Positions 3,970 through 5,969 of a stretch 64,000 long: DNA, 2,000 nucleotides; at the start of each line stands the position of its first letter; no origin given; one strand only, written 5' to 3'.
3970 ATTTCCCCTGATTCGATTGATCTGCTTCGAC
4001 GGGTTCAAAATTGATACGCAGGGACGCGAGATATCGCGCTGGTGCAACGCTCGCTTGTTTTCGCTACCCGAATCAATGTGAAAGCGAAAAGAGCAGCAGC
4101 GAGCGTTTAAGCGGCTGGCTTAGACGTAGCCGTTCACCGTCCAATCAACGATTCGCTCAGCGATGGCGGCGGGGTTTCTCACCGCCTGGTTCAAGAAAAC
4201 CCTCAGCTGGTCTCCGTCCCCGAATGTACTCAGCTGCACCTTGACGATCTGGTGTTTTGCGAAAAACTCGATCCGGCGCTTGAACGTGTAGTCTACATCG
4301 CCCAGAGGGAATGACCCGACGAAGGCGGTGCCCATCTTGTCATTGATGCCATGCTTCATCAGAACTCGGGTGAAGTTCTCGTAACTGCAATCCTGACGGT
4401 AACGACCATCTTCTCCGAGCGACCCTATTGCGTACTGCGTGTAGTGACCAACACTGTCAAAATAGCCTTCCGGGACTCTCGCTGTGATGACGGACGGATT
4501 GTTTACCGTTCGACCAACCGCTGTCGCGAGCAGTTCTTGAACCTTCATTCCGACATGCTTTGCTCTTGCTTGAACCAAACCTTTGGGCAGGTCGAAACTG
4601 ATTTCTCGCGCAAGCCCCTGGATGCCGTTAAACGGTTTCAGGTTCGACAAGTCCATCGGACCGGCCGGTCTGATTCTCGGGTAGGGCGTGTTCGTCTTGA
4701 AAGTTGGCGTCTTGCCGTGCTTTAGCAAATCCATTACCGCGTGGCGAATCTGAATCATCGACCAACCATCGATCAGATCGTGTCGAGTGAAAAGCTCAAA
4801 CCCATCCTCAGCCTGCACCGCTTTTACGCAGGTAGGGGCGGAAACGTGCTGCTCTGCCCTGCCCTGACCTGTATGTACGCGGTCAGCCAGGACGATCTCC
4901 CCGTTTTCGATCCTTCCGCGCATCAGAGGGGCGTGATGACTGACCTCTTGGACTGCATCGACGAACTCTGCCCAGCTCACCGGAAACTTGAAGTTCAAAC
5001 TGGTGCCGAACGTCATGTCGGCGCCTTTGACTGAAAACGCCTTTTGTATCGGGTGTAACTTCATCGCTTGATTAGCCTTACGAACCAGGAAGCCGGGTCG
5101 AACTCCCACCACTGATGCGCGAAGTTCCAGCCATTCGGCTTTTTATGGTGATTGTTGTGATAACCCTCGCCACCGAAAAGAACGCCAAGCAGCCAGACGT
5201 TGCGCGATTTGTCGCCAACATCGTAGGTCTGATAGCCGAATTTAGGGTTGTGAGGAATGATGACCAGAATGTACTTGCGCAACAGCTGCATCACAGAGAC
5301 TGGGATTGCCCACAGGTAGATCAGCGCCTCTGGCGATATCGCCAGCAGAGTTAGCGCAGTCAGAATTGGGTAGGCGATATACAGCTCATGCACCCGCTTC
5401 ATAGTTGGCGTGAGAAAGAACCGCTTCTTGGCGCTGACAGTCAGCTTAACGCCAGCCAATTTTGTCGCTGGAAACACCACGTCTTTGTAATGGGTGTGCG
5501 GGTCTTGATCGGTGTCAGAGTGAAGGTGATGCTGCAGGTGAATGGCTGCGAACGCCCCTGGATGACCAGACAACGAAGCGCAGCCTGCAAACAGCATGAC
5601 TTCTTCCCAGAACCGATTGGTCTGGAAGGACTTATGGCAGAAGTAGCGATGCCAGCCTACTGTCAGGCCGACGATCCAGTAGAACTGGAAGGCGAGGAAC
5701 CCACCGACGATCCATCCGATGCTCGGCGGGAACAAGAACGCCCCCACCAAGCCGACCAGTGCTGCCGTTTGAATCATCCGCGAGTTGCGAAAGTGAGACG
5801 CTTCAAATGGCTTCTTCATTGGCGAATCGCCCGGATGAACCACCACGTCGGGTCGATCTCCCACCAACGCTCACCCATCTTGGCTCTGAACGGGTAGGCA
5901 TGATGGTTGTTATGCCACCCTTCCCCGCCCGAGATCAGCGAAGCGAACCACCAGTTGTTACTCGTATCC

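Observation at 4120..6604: Late-operon lipid-modifying module: two tandem His-box desaturases plus an HxxxDG acyltransferase-like gene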

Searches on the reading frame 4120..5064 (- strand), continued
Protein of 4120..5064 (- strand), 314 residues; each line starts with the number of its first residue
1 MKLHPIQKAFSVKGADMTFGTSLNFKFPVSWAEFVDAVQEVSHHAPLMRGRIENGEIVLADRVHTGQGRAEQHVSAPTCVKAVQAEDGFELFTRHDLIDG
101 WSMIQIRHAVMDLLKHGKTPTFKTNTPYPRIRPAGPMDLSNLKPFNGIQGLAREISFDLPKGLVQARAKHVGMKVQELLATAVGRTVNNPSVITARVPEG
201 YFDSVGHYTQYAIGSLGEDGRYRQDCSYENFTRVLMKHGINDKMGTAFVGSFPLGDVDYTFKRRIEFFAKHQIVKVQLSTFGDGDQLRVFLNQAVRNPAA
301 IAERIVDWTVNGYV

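Call 65: fold_search(model_id=the predicted structure, library=pdb)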
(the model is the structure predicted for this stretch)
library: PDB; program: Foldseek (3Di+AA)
matches with E <= 10: 611; with E <= 0.001: 232
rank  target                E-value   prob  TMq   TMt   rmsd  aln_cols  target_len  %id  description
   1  8s6l                  1.8e-13  1.00  0.69  0.52   8.0       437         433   11  AzeD dehydratase of Pseudomonas aeruginosa (released 2025-03-12)
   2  6ta8_B                1.3e-12  1.00  0.63  0.47   8.9       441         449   13  Crystal structure of the epimerization domain from the third module of tyrocidine synthetase B, TycB3(E) (released 2020-11-18)
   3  7ly7_A                1.9e-12  1.00  0.62  0.25   8.0       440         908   10  Crystal structure of the elongation module of the bacillamide NRPS, BmdB, in complex with the oxidase BmdC (released 2022-02-02)
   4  7kvw_A                2.2e-12  1.00  0.61  0.41   6.7       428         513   11  Non-ribosomal didomain (holo-PCP-C) acceptor bound state (released 2021-03-24)
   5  8fx7_A                2.8e-12  1.00  0.62  0.41   6.5       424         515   11  Non-ribosomal PCP-C didomain (ester stabilised leucine) acceptor bound state (released 2023-06-21)
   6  7r9x_A                2.8e-12  1.00  0.56  0.45   7.8       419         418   12  Crystal structure of a dehydrating condensation domain, AmbE-CmodAA, involved in nonribosomal peptide synthesis (released 2022-07-13)
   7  7kw0_B                3.4e-12  1.00  0.63  0.42   6.5       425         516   12  Non-ribosomal didomain (stabilised glycine-PCP-C) acceptor bound state (released 2021-03-24)
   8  7kvw_B                3.6e-12  1.00  0.64  0.43   6.3       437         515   11  Non-ribosomal didomain (holo-PCP-C) acceptor bound state (released 2021-03-24)
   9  9uay_A                3.8e-12  1.00  0.57  0.44  11.2       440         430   12  Crystal structure of CmnI (released 2026-03-11)
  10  8g3j_A                4.0e-12  1.00  0.62  0.42   6.4       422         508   12  Non-ribosomal PCP-C didomain R2577G (thioether stabilised glycolic acid) acceptor bound state (released 2023-06-14)
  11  4jn5_A                4.3e-12  1.00  0.56  0.43   9.6       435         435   12  Crystal structures of the first condensation domain of the CDA synthetase (released 2013-06-19)
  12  8g3j_B                4.5e-12  1.00  0.60  0.40  10.1       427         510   11  Non-ribosomal PCP-C didomain R2577G (thioether stabilised glycolic acid) acceptor bound state (released 2023-06-14)
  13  8f7g                  4.5e-12  1.00  0.53  0.42  10.5       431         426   10  The condensation domain of surfactin A synthetase C in space group P212121 (released 2023-11-22)
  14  5t81_A                4.8e-12  1.00  0.61  0.41   9.2       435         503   11  Rhombohedral crystal form of the EpoB NRPS cyclization-docking bidomain from Sorangium cellulosum (released 2016-11-09)
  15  8fx6_A                5.1e-12  1.00  0.63  0.42   6.5       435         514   11  Non-ribosomal PCP-C didomain (amide stabilised leucine) acceptor bound state (released 2023-06-21)
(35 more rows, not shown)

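Call 71: fold_search(model_id=the predicted structure, library=viral)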
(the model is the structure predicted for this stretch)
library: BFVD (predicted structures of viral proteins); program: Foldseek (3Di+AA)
matches with E <= 10: 326; with E <= 0.001: 1
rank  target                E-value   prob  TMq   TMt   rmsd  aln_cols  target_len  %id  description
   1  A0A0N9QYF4            2.2e-05  1.00  0.45  0.44   9.1       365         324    8  Uncharacterized protein [Chrysochromulina ericina virus CeV-01B]
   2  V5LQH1                4.3e-02  0.63  0.36  0.34  14.9       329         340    9  (no name in the UniProt tables at hand)
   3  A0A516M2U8            5.5e-02  0.07  0.11  0.18  16.3       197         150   14  (no name in the UniProt tables at hand)
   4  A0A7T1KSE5            9.3e-02  0.38  0.11  0.32  10.0        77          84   13  Uncharacterized protein [Gordonia phage Lilbeanie]
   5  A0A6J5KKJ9            9.9e-02  0.72  0.21  0.41  10.1       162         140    6  Lipoprotein [uncultured Caudovirales phage]
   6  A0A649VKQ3            2.1e-01  0.09  0.09  0.14  10.0        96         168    8  Uncharacterized protein [Gordonia phage Chidiebere]
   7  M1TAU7                2.3e-01  0.11  0.09  0.24  13.8        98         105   13  (no name in the UniProt tables at hand)
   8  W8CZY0                2.7e-01  0.16  0.12  0.08  11.4        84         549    6  dUTP diphosphatase [Erwinia phage PhiEaH1]
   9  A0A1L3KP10            3.1e-01  0.04  0.11  0.03  18.8       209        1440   12  RdRp [Hubei reo-like virus 1]
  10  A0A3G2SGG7            3.2e-01  0.02  0.10  0.13  17.6       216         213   13  Capsid protein (Fragment) [Hepatitis E virus]
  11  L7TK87                3.2e-01  0.02  0.08  0.07  25.5       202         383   10  Uncharacterized protein [Haloarcula vallismortis tailed virus 1]
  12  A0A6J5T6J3            3.7e-01  0.02  0.10  0.13  17.8       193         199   12  Uncharacterized protein [uncultured Caudovirales phage]
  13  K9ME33                4.1e-01  0.12  0.10  0.09  11.9        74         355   23  (no name in the UniProt tables at hand)
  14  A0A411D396            4.9e-01  0.04  0.12  0.04  18.4       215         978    8  Putative RNA-dependent RNA-polymerase (Fragment) [Elf Loch virus]
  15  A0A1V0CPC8            5.2e-01  0.03  0.12  0.08  16.9       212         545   14  (no name in the UniProt tables at hand)
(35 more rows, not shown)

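Call 91: search_protein_families(library=padloc, max_evalue=0.01, proteins=[window:4120-5064:-])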
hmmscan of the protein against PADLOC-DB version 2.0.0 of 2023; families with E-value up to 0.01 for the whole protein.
window:4120-5064:- (314 aa): 0 families

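Call 92: search_protein_families(library=pfam, alignment_id=A2, max_evalue=5)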
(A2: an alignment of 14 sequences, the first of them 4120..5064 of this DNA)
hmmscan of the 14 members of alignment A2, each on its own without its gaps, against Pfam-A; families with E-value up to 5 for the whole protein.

A. member 1, window:4120-5064:- (314 aa): 0 families

B. families by the number of members that match (of 14 scanned): 1 family
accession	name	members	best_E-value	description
PF21093.3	Nup188_N-subdom_III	1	0.077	Nucleoporin Nup188, N-terminal subdomain III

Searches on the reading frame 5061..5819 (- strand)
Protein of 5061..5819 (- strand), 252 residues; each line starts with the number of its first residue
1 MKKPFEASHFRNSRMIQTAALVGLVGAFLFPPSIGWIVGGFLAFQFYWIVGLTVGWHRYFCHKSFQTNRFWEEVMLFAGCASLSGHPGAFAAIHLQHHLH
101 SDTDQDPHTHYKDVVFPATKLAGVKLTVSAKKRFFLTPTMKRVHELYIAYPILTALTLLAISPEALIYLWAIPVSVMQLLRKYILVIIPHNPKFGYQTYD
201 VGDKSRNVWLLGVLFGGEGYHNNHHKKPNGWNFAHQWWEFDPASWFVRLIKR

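Call 3: search_protein_families(library=pfam, max_evalue=1, proteins=[window:5061-5819:-])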
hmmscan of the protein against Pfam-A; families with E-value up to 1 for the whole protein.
window:5061-5819:- (252 aa): 2 families
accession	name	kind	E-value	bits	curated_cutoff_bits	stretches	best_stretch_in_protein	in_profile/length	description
PF00487.30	FA_desaturase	-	9.7e-15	55.4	29.7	1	36-245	3-236/253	Fatty acid desaturase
PF04116.19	FA_hydroxylase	-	0.02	15.8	31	1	140-238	26-124/132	Fatty acid hydroxylase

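Call 4: search_protein_families(library=phrogs, max_evalue=0.01, proteins=[window:5061-5819:-])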
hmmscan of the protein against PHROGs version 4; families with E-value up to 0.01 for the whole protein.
window:5061-5819:- (252 aa): 1 family
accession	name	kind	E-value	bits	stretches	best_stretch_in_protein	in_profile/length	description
phrog_35201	-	unknown function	3.2e-12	47.6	1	55-252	22-234/274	-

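Call 6: search_protein_families(library=ncbifam, max_evalue=0.1, proteins=[window:5061-5819:-])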
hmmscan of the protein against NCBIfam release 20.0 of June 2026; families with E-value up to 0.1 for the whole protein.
window:5061-5819:- (252 aa): 3 families
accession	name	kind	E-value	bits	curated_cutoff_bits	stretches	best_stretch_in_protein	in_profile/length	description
NF049918.1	DesA_fam_desat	equivalog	4.6e-17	62.2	400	1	43-250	16-231/385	DesA family fatty acid desaturase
NF045688.1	BCarotHydoxCrtR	equivalog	9.5e-05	21.6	475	1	60-243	72-252/297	beta-carotene hydroxylase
NF045690.1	BCarotKetCrtW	equivalog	0.00017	20.9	350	1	92-238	112-244/257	beta-carotene ketolase CrtW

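Call 39: search_solved_structures(query=window:5061-5819:-, max_evalue=0.01, show_alignments=1)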
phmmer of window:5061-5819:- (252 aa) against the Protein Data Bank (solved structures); distinct sequences matched with E-value up to 0.01: 2.
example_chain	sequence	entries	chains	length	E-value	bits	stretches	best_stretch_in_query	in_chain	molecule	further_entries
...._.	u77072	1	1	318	2.5e-08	37.1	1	11-247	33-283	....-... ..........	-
4ymk_A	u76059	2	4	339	4.8e-08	36.1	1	11-247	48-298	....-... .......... 1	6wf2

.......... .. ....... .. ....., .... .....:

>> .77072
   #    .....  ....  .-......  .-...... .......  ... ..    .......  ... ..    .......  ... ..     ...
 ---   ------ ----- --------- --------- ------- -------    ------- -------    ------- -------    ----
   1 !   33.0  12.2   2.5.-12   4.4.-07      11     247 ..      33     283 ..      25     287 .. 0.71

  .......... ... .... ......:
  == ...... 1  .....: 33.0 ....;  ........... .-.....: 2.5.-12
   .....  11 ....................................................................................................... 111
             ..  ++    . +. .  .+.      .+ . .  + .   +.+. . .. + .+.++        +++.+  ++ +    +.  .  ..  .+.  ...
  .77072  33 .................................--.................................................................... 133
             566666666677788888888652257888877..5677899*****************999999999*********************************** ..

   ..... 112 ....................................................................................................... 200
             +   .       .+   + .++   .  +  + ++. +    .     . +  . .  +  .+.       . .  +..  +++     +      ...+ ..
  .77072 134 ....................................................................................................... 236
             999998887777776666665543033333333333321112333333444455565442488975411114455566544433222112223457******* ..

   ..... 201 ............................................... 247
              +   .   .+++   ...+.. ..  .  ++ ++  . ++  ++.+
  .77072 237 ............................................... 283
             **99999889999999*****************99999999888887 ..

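Call 91: search_protein_families(library=padloc, max_evalue=0.01, proteins=[window:5061-5819:-])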
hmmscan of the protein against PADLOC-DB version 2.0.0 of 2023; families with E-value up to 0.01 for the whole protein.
window:5061-5819:- (252 aa): 0 families
